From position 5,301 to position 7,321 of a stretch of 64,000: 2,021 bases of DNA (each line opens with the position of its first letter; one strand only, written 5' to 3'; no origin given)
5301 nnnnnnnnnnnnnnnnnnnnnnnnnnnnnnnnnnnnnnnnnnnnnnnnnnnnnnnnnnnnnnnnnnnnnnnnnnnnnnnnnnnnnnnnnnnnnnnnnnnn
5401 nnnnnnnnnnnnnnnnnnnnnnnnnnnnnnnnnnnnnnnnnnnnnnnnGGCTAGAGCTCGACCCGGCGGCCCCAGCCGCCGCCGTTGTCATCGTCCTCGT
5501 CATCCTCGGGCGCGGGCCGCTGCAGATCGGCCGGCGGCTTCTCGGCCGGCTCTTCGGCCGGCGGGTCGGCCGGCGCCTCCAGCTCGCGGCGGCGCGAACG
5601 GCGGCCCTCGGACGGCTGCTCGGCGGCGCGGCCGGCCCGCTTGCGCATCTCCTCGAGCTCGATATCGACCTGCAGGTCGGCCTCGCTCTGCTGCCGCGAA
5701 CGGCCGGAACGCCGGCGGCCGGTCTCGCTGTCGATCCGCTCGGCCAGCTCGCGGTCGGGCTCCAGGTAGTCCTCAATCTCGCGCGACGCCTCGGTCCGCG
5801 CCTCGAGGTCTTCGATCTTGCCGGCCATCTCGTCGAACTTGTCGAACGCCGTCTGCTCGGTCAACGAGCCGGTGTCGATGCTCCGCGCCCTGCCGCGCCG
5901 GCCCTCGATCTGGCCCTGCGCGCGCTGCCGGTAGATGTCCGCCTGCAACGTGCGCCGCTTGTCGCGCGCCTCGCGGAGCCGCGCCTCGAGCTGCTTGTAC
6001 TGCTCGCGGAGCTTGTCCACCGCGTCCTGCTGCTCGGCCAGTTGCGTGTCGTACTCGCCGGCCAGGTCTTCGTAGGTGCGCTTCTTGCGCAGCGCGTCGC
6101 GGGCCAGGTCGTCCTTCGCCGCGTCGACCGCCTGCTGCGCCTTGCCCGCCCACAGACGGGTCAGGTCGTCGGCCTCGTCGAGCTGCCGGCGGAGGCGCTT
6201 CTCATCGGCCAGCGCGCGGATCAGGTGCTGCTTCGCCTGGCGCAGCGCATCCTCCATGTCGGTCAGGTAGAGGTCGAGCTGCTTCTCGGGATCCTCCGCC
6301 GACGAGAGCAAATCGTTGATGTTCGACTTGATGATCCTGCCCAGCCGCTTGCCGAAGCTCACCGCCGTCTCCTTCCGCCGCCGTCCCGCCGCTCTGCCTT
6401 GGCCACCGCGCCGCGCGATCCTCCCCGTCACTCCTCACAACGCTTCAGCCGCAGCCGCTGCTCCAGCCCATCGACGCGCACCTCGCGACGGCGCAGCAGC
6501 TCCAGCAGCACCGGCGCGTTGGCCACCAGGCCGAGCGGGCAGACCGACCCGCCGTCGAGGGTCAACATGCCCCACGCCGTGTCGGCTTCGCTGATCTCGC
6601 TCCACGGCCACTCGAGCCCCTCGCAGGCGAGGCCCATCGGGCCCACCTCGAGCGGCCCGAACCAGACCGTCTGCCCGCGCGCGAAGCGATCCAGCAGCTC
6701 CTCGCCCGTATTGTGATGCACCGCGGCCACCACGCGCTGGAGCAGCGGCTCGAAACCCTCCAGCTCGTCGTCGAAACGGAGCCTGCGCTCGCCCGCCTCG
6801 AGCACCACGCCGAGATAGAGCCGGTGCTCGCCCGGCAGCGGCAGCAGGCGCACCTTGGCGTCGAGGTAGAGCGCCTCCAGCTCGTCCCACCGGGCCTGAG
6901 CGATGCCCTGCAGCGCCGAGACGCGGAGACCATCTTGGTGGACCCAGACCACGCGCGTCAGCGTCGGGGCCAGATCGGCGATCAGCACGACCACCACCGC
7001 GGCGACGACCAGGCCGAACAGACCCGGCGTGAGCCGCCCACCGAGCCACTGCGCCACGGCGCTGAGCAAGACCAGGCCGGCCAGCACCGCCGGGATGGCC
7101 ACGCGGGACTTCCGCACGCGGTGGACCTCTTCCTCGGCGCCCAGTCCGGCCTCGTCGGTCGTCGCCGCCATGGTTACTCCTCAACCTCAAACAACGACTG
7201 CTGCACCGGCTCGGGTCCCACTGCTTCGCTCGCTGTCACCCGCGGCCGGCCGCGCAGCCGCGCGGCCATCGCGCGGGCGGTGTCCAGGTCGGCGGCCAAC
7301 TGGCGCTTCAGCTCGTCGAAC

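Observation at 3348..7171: Tandem diverged PspA/IM30 paralogs with long acidic Pro-rich tails, bracketed by dedicated membrane proteins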

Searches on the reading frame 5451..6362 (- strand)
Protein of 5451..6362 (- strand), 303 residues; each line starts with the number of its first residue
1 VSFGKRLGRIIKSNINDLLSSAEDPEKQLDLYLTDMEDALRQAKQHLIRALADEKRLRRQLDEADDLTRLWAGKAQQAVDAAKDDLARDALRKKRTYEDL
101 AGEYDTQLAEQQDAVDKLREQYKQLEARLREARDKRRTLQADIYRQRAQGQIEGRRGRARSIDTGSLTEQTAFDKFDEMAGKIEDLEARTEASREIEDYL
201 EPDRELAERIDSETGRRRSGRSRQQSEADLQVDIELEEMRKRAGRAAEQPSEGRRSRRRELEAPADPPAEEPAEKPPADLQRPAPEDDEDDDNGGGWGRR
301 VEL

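Call 3: search_protein_families(library=pfam, proteins=[window:5451-6362:-], max_evalue=1)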
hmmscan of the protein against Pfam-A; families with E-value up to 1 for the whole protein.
window:5451-6362:- (303 aa): 5 families
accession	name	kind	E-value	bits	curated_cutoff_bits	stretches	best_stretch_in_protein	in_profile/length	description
PF04012.17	PspA_IM30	-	2.5e-41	142.1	33.9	1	5-209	4-200/220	PspA/IM30 family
PF04102.17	SlyX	-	0.013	16.5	30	1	99-138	17-56/67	SlyX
PF25443.1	ANG-1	-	0.28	11.8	28.5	1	105-149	13-57/105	ANG-1-like domain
PF06009.19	Laminin_II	-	0.33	11.4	33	1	78-163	25-110/138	Laminin Domain II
PF06419.17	COG6_N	-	0.77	10.4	27.4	0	85-148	19-82/114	Conserved oligomeric complex COG6, N-terminal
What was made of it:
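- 5451..6362 (-): PspA1: canonical PspA/IM30 (ESCRT-III-like) protein, 303 aa, GTG start with AGGAGA Shine-Dalgarno. PF04012 at 142.1 bits (call 3).
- Checked: PspA1 (5451-6362, 303 aa): PF04012, 142.1 bits, E 2.5e-41 (call 3).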

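Call 4: search_protein_families(library=ncbifam, proteins=[window:5451-6362:-], max_evalue=1)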
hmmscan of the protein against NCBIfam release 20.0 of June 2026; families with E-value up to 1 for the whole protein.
window:5451-6362:- (303 aa): 7 families
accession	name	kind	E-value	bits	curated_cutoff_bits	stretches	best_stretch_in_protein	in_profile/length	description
TIGR02977.1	phageshock_pspA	equivalog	2.7e-32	112.3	242.95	1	1-195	1-187/219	phage shock protein PspA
NF007974.0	PRK10698.1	equivalog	6.1e-23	81.6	336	1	4-193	4-185/222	phage shock protein PspA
NF045984.1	StressProtLiaH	equivalog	3.7e-19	69.3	380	1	5-219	4-213/225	stress responsive protein LiaH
NF033930.1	pneumo_PspA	exception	0.0022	16.8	850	1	37-289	156-402/659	pneumococcal surface protein A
NF004404.0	PRK05758.2-5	equivalog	0.057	13.5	221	1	13-60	42-89/177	F0F1 ATP synthase subunit delta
NF004406.0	PRK05758.3-2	equivalog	0.27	11.1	172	1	99-149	10-63/186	F0F1 ATP synthase subunit delta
NF012163.2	BaeS_SmeS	equivalog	0.93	8.3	500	1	96-144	199-248/457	sensor histidine kinase efflux regulator BaeS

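Call 5: find_encoding_contigs(protein=window:5451-6362:-, flank=10000, max_places=6)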
Protein window:5451-6362:- (303 aa): 16 contigs read that carry it; 6 places shown.
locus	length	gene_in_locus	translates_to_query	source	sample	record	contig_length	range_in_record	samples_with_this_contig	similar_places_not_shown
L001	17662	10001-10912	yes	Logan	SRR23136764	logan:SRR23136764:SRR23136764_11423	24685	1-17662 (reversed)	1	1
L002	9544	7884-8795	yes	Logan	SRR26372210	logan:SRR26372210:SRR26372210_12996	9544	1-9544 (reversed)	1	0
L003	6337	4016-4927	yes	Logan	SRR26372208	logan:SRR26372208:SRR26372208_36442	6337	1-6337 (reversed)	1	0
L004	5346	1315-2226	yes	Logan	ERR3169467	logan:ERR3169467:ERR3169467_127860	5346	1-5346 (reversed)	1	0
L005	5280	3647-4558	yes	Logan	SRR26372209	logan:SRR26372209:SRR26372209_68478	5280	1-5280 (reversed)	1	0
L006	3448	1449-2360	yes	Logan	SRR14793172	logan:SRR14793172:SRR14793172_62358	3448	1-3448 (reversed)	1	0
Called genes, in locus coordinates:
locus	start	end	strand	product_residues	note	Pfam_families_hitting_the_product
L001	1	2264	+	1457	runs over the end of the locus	PF13360:PQQ_2, PF13570:Beta-prop_ACSF4, PF01011:PQQ, PF13570:Beta-prop_ACSF4, PF13360:PQQ_2, PF21708:Glyco_hydro_59_C (faint)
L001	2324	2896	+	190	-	PF06736:TMEM175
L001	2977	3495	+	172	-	PF22817:ApeP-like (weak), PF07977:FabA, PF22818:ApeI-like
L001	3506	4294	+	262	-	PF14602:Hexapep_2 (faint), PF25084:LbH_EIF2B (faint), PF25087:GMPPB_C (faint), PF00132:Hexapep, PF13720:Acetyltransf_11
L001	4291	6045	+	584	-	PF00664:ABC_membrane, PF00005:ABC_tran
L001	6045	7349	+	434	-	PF04413:Glycos_transf_N, PF00534:Glycos_transf_1 (faint)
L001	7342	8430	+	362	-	PF02606:LpxK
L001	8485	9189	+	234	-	PF03167:UDG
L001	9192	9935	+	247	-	PF20226:DUF6585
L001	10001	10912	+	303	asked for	PF04012:PspA_IM30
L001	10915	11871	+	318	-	PF04012:PspA_IM30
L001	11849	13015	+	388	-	-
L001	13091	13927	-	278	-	-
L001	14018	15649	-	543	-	-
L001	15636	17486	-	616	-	PF14315:DUF4380 (faint)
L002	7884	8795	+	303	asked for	PF04012:PspA_IM30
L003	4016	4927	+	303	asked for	PF04012:PspA_IM30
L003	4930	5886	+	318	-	PF04012:PspA_IM30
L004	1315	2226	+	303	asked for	PF04012:PspA_IM30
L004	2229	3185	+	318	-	PF04012:PspA_IM30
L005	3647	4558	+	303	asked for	PF04012:PspA_IM30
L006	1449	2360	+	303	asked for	PF04012:PspA_IM30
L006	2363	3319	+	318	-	PF04012:PspA_IM30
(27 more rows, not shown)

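Call 23: search_solved_structures(query=window:5451-6362:-, max_evalue=0.001, show_alignments=2)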
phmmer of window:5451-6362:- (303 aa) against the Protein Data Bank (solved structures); distinct sequences matched with E-value up to 0.001: 13.
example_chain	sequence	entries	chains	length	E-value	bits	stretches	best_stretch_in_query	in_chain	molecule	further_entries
8qhv_0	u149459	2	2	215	7.4e-29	104.7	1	5-199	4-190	Membrane-associated protein Vipp1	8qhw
8qfv_0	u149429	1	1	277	8.6e-29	104.5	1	4-199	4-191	Protein sll0617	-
7o3w_D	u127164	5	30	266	1.5e-28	103.7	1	5-199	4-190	Protein sll0617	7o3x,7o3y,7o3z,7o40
9eom_A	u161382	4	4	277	3.9e-27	99.1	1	4-199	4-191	Membrane-associated protein Vipp1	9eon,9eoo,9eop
8qbr_A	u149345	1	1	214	6e-25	91.9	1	5-195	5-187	Membrane-associated protein Vipp1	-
8qbv_A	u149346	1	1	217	9.4e-25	91.2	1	5-195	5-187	Membrane-associated protein Vipp1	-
8qbw_A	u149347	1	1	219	9.6e-25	91.2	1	5-195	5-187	Phage shock protein A, PspA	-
6zvr_B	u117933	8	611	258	5.8e-24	88.6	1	5-196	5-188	Vipp1 | Phage shock protein A, PspA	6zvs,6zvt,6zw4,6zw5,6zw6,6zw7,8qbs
8qhx_D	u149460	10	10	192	1.3e-19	74.4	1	24-199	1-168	Membrane-associated protein Vipp1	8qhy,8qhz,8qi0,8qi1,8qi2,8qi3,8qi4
4whe_A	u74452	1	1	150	2.3e-16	63.7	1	5-140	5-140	Phage shock protein A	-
7abk_A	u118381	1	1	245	6.2e-13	52.5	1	4-191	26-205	Chloroplast membrane-associated 30 kD protein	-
8akq_0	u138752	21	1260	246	6.3e-13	52.4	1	4-191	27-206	Chloroplast membrane-associated 30 kD protein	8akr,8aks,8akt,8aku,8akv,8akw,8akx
9hzm_A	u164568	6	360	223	1.2e-09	41.7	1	18-192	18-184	Chloroplast membrane-associated 30 kD protein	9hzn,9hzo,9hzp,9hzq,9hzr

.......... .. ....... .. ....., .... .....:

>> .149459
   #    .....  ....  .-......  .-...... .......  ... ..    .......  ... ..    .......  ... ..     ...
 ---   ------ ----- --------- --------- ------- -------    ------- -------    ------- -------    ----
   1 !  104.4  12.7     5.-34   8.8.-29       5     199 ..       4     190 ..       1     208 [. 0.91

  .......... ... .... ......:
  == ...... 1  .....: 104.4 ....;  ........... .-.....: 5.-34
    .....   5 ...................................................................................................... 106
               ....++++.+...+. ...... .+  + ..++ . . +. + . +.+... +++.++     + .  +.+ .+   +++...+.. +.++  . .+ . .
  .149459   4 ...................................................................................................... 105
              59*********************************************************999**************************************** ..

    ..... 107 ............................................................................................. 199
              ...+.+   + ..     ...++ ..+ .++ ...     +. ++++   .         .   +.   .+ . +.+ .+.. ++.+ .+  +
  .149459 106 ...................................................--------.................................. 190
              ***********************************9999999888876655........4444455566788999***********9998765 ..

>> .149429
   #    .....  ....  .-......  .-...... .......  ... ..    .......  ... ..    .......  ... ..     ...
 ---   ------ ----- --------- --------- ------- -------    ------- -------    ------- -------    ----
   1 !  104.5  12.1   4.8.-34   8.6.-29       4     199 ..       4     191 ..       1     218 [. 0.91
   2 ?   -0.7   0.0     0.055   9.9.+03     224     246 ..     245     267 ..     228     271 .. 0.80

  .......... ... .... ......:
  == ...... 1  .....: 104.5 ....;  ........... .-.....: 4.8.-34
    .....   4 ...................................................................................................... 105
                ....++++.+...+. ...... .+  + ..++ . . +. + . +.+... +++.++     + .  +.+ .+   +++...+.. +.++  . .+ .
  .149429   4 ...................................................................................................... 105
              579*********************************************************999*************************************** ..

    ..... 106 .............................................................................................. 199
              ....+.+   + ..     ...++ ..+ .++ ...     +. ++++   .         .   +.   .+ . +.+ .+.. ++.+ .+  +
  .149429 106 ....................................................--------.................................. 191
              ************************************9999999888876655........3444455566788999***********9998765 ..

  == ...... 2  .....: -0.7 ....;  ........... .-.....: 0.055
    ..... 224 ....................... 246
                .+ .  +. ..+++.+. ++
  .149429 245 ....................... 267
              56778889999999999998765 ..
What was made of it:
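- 5451..6362 (-): Aligns to solved Synechocystis Vipp1 over residues 5-199, E 7e-29 (call 23).
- On PspA/IM30 family (PF04012), PspA1: phmmer aligns residues 5-199 to Vipp1 residues 4-190, E 7e-29 (call 23).
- On Vipp1/IM30 sensu stricto: The tail gives only a non-significant local match (score -0.7, call 23).
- Closest known: Cyanobacterial PspA + Vipp1/IM30 adjacent paralogue pairs. Same: PspA1's best solved relative is Synechocystis Vipp1 at 105 bits (call 23).
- Closest known: Cyanobacterial PspA + Vipp1/IM30 adjacent paralogue pairs. Different: The PspA1 tail has no significant similarity to the Vipp1 C-terminal extension (call 23, second domain, score -0.7).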

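Call 39: find_homologous_proteins(query=window:5451-6362:-, max_evalue=1e-10)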
Query window:5451-6362:- (303 aa): 33 proteins with E <= 1e-10 among 8000 candidates.
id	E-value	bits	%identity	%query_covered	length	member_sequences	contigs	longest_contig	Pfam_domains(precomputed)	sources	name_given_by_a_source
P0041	4.1e-181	619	100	100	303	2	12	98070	PF04012.18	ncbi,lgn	-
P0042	1.7e-109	384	65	100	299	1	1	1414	PF04012.18,PF27865.1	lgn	-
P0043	4.0e-104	366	66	100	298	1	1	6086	PF04012.18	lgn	-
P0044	1.1e-84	303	59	100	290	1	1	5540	PF04012.18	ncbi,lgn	-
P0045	1.2e-82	296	55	100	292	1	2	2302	PF04012.18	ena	-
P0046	1.7e-81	292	57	100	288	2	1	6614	PF04012.18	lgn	-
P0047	5.4e-81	291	54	100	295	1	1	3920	PF04012.18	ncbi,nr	ncbi:MAG: PspA/IM30 family protein [Armatimonadetes bacterium]|nr:PspA/IM30 family protein [Armatimo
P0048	6.6e-80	287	63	81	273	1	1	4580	PF04012.18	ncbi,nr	ncbi:MAG: PspA/IM30 family protein, partial [Armatimonadetes bacterium]|nr:PspA/IM30 family protein 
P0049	1.7e-79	286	56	94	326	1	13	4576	PF04012.18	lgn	-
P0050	4.7e-79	284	54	100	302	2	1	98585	PF04012.18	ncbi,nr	ncbi:MAG: PspA/IM30 family protein [Fimbriimonadaceae bacterium]|nr:PspA/IM30 family protein [Fimbri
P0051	1.3e-78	283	53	100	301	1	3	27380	PF04012.18,PF27865.1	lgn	-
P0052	2.5e-72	262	50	100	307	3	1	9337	PF04012.18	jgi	-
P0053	3.5e-72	262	50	100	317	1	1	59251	PF04012.18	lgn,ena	-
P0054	6.1e-72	261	53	86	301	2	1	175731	PF04012.18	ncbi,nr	ncbi:MAG: PspA/IM30 family protein [Armatimonadetes bacterium]|nr:PspA/IM30 family protein [Armatimo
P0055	5.5e-71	258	56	81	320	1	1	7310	PF04012.18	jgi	jgi:phage shock protein A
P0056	5.8e-71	258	53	100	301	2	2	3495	PF04012.18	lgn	-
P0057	7.6e-68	247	49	94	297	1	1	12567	PF04012.18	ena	-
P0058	2.3e-67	246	53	80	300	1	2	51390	PF04012.18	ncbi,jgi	-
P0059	5.8e-67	245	52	93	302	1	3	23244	PF04012.18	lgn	-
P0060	8.1e-63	231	51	91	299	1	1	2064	PF04012.18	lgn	-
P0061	1.8e-62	230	51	91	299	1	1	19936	PF04012.18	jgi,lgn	-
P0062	1.4e-42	165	50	69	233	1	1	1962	PF04012.18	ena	-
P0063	2.9e-26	111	43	65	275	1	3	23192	PF04012.18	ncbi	-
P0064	3.6e-25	107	40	65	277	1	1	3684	PF04012.18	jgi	jgi:phage shock protein A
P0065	2.6e-24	105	40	68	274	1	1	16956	PF04012.18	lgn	-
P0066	3.1e-24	104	39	65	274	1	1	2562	PF04012.18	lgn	-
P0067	8.8e-24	103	39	65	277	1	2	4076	PF04012.18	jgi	jgi:phage shock protein A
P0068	4.9e-23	100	40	65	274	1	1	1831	PF04012.18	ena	-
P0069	9.1e-21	93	40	62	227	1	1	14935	PF04012.18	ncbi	ncbi:MAG: PspA/IM30 family protein [Pseudomonadota bacterium]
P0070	1.8e-19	89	33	65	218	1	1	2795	PF04012.18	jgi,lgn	jgi:phage shock protein A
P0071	1.2e-18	86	37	62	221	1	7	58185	PF04012.18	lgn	-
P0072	1.2e-17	83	32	63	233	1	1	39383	PF04012.18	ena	-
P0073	1.6e-17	82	38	62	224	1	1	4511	PF04012.18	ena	-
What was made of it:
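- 5451..6362 (-): 21 orthologue clusters above 230 bits, then a drop to 111 bits (call 39).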

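Call 40: list_cluster_members(proteins=[P0041, P0010, P0001])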
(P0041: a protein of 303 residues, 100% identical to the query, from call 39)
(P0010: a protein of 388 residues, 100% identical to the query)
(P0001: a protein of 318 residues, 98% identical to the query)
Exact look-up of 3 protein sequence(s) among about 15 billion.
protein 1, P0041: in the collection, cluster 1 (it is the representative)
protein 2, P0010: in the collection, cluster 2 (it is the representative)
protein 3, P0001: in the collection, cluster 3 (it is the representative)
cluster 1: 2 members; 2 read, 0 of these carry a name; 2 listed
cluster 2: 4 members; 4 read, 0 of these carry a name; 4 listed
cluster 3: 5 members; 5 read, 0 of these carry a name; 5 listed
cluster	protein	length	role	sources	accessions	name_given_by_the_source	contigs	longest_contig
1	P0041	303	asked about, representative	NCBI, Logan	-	-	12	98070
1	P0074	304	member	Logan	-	-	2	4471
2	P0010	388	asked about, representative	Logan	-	-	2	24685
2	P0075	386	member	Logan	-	-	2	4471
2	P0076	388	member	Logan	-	-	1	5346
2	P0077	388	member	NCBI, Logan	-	-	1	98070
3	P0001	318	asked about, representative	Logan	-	-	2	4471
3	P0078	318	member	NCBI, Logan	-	-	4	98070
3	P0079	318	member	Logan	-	-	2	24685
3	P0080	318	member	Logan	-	-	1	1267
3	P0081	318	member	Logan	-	-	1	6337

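Call 45: search_protein_families(library=padloc, proteins=[window:5451-6362:-], max_evalue=0.01)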
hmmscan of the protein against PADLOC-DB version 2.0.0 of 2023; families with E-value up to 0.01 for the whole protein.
window:5451-6362:- (303 aa): 0 families

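Call 63: search_protein_families(library=pfam, proteins=[P0042, P0051, P0063], max_evalue=0.1)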
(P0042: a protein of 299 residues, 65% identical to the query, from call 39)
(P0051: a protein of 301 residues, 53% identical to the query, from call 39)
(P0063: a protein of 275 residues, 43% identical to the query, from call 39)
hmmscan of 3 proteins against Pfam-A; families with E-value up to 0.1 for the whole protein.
P0042 (299 aa): 5 families
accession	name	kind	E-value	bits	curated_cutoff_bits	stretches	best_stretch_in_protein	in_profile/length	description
PF04012.17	PspA_IM30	-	1.4e-38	133.1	33.9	1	5-206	4-197/220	PspA/IM30 family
PF04102.17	SlyX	-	0.0026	18.8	30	1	98-137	16-55/67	SlyX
PF13837.12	Myb_DNA-bind_4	-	0.016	16.1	27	1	62-137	7-74/89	Myb/SANT-like DNA-binding domain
PF13873.12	Myb_DNA-bind_5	-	0.026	14.9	21.7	1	62-131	8-74/78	Myb/SANT-like DNA-binding domain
PF25063.1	ARM_TT21_C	-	0.05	13.9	35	1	41-123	72-153/209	Tetratricopeptide repeat protein 21 C-terminal ARM domain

P0051 (301 aa): 2 families
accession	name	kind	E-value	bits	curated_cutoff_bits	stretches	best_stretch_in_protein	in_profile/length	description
PF04012.17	PspA_IM30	-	2.1e-37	129.3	33.9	1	5-222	4-215/220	PspA/IM30 family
PF04102.17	SlyX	-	0.0073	17.4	30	1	99-136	17-54/67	SlyX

P0063 (275 aa): 1 family
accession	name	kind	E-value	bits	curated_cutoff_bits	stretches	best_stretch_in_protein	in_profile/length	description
PF04012.17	PspA_IM30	-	6e-51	173.6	33.9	1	2-218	3-217/220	PspA/IM30 family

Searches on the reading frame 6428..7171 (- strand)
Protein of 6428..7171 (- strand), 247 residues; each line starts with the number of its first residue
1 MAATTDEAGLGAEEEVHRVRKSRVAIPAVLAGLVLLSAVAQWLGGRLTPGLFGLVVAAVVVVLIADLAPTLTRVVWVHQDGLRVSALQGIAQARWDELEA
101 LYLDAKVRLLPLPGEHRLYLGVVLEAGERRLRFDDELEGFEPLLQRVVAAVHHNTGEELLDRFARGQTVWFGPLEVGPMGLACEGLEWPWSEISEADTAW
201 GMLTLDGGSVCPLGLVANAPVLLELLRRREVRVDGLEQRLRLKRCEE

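Call 3: search_protein_families(library=pfam, proteins=[window:6428-7171:-], max_evalue=1)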
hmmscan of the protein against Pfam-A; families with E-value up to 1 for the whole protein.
window:6428-7171:- (247 aa): 1 family
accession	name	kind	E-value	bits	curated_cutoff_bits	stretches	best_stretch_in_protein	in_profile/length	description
PF20226.3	DUF6585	-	3.7e-11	43.3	27.7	1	9-229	13-243/249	Family of unknown function (DUF6585)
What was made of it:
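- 6428..7171 (-): DUF6585 protein: two TM segments plus a soluble domain of about 170 aa. An optional accessory gene, not part of the conserved core. PF20226 at 43.3 bits (call 3).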

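Call 4: search_protein_families(library=ncbifam, proteins=[window:6428-7171:-], max_evalue=1)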
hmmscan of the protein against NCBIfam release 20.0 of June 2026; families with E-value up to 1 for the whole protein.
window:6428-7171:- (247 aa): 0 families

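Call 45: search_protein_families(library=padloc, proteins=[window:6428-7171:-], max_evalue=0.01)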
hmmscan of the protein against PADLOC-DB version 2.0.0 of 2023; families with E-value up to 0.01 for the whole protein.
window:6428-7171:- (247 aa): 0 families

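Call 55: find_related_loci(query=A3, collection=metagenome_contigs, flank=4000)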
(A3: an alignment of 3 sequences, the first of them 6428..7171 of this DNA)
Query A3 (247 aa) in metagenome_contigs; peptide patterns used: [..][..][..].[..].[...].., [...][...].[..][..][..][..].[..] (x = any residue, [..] = any of these).
600 stretches matched a pattern, but none encodes a relative of the query by tblastn (E <= 1e-3).
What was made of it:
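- Tried and rejected: The metagenome scan with the DUF6585 alignment found no relative (call 55), so this stays open.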
